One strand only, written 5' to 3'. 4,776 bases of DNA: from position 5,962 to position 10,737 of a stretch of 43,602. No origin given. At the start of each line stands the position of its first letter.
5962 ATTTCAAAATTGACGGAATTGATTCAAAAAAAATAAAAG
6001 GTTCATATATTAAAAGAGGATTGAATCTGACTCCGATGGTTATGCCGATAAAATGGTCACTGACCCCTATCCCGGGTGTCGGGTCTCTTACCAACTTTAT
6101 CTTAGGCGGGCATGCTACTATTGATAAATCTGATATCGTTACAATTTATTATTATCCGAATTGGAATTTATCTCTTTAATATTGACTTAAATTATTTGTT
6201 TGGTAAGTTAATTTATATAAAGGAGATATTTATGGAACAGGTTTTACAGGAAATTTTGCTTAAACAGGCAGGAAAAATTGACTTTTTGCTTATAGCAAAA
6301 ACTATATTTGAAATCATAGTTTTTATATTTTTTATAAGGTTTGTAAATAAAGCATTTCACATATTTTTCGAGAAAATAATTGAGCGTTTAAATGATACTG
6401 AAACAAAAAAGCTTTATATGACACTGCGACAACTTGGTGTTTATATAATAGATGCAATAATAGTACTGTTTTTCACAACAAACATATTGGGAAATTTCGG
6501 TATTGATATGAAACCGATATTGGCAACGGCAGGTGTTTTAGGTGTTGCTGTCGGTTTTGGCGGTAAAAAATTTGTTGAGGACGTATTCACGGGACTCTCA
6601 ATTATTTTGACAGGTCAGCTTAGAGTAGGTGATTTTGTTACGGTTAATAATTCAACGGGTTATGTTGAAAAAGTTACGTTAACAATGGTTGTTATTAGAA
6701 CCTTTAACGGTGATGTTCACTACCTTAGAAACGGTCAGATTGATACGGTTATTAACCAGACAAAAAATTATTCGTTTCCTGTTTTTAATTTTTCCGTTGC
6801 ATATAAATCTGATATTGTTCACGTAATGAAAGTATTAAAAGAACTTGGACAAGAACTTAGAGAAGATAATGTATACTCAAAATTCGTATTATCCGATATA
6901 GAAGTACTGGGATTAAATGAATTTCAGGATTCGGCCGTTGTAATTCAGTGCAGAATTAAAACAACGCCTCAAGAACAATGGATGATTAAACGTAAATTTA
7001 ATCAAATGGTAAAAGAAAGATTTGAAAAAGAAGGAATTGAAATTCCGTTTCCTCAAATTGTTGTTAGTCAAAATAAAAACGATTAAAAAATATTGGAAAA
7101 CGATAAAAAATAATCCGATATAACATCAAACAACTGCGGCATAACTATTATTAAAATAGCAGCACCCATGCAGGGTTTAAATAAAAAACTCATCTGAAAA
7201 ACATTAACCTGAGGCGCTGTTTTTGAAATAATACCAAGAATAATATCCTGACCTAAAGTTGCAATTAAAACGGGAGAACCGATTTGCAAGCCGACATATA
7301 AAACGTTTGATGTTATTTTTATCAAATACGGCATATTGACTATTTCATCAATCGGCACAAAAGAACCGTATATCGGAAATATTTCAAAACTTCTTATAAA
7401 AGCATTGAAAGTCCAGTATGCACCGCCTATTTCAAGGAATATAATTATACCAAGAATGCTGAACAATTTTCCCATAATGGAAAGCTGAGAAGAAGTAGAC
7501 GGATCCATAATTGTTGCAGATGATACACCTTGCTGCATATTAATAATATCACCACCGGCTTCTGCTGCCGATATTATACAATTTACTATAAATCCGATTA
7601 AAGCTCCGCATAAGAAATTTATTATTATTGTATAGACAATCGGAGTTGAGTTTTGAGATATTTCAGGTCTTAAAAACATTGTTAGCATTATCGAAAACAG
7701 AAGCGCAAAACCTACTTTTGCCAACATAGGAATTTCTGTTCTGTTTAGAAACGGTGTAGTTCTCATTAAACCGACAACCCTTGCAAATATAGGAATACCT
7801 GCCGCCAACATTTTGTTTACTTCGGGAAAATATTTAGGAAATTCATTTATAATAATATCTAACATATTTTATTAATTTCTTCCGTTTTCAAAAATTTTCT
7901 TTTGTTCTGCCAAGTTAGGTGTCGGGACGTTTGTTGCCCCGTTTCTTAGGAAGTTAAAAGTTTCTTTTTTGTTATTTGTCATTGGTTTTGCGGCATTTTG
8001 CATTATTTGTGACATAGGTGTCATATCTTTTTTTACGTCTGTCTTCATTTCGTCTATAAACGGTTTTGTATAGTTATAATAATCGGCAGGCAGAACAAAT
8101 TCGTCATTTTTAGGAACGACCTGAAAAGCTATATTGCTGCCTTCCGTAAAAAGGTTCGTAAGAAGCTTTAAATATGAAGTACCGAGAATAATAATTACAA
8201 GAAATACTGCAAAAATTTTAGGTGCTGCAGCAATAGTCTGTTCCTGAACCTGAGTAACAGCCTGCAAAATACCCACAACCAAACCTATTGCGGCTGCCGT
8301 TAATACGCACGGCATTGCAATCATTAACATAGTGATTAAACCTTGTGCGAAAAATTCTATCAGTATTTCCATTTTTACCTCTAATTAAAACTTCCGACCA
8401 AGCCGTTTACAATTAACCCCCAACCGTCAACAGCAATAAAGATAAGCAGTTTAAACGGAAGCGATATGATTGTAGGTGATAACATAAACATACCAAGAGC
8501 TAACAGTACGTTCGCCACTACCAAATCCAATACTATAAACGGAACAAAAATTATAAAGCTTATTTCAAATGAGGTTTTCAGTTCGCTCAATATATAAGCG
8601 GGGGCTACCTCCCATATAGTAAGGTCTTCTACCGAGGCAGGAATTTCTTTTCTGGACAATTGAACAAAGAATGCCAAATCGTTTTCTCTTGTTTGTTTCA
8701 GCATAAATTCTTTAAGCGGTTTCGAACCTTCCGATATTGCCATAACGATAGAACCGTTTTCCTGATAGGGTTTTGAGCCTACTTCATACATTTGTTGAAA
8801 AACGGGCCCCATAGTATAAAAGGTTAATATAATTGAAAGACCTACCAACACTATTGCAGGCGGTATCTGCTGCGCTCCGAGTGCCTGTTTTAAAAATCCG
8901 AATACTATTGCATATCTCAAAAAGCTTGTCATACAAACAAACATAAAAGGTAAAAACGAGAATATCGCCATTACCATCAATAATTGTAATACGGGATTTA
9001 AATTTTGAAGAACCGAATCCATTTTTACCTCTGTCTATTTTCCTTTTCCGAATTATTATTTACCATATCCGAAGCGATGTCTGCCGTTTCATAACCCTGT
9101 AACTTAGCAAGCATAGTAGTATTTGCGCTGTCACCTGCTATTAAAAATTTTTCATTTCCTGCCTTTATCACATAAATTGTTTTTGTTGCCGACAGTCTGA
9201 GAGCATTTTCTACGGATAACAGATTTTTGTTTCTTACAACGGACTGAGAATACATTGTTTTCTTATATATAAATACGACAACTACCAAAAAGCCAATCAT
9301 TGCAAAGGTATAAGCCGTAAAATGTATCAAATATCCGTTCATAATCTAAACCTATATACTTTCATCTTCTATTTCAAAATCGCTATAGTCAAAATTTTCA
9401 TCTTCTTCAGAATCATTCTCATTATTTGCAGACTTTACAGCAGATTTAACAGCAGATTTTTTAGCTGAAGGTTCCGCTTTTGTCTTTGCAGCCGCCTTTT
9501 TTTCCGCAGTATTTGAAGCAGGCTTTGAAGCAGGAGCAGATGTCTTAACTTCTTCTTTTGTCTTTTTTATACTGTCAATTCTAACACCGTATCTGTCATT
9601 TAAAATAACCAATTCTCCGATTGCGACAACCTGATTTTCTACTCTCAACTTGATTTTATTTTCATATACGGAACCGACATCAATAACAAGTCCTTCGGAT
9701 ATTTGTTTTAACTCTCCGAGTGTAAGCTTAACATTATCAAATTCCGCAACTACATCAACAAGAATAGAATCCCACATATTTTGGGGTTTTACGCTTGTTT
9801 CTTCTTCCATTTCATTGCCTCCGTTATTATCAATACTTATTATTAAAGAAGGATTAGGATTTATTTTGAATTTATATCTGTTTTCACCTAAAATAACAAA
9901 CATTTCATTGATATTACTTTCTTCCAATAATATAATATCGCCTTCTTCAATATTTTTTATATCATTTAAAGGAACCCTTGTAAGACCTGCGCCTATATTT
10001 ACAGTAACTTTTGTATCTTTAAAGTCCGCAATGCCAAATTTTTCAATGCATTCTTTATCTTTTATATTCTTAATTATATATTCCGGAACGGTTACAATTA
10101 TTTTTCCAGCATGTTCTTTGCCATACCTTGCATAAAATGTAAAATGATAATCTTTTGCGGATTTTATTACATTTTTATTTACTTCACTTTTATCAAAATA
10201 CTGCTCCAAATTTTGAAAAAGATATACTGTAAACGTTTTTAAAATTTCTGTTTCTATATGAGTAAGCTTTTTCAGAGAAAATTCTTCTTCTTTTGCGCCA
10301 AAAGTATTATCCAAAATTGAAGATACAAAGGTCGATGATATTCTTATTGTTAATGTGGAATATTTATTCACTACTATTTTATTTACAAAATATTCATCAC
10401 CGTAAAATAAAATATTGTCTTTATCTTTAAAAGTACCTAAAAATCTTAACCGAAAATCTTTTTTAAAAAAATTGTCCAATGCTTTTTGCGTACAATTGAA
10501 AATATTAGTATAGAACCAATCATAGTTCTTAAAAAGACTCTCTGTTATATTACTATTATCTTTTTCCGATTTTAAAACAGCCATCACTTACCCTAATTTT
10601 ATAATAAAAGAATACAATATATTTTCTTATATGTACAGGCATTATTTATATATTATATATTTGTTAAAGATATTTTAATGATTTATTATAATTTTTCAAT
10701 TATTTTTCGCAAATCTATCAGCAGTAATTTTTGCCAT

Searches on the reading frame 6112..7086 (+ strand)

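Call 93: search_protein_families(library=pfam, proteins=[window:6112-7086:+], max_evalue=0.0001)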
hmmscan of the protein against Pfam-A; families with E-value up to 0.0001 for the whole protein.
window:6112-7086:+ (324 aa): 2 families
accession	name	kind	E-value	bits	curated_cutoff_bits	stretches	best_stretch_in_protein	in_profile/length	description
PF00924.24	MS_channel_2nd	-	7.3e-13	48.9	20.2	1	155-217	3-67/68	Mechanosensitive ion channel, beta-domain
PF21082.3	MS_channel_3rd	-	2.3e-09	38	21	1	224-311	2-88/88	Mechanosensitive ion channel MscS, C-terminal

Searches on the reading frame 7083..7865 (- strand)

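Call 93: search_protein_families(library=pfam, proteins=[window:7083-7865:-], max_evalue=0.0001)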
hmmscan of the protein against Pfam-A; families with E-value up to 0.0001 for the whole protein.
window:7083-7865:- (260 aa): 1 family
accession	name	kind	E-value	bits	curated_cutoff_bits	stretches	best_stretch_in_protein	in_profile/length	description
PF01311.25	Bac_export_1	-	7.6e-49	166.8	27.8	1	24-253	5-227/230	Bacterial export proteins, family 1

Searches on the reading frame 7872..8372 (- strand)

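Call 93: search_protein_families(library=pfam, proteins=[window:7872-8372:-], max_evalue=0.0001)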
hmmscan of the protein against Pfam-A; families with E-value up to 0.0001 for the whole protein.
window:7872-8372:- (166 aa): 1 family
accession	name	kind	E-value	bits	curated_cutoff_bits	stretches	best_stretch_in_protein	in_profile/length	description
PF01313.24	Bac_export_3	-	2.7e-19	69.3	25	1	5-75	3-73/74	Bacterial export proteins, family 3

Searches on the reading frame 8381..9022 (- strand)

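Call 93: search_protein_families(library=pfam, proteins=[window:8381-9022:-], max_evalue=0.0001)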
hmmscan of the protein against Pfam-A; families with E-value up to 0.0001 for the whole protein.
window:8381-9022:- (213 aa): 1 family
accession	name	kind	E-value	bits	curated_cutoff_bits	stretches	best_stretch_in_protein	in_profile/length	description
PF00813.25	FliP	-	2.9e-68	230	26.9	1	17-208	1-191/191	FliP family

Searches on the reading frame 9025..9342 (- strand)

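Call 95: search_protein_families(library=pfam, proteins=[window:9025-9342:-], max_evalue=0.001)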
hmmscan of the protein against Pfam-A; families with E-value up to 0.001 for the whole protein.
window:9025-9342:- (105 aa): 1 family
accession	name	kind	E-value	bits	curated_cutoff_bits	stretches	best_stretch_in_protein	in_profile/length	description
PF04347.18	FliO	-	1.5e-05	25.4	22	1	32-98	12-78/91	Flagellar biosynthesis protein, FliO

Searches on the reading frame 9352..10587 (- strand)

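Call 94: search_protein_families(library=pfam, proteins=[window:9352-10587:-], max_evalue=0.0001)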
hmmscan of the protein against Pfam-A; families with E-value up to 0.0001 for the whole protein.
window:9352-10587:- (411 aa): 1 family
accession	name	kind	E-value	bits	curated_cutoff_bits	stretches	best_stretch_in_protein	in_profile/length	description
PF01052.25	FliMN_C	-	4.8e-19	68.5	23.8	1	274-340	5-71/73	Type III flagellar switch regulator (C-ring) FliN C-term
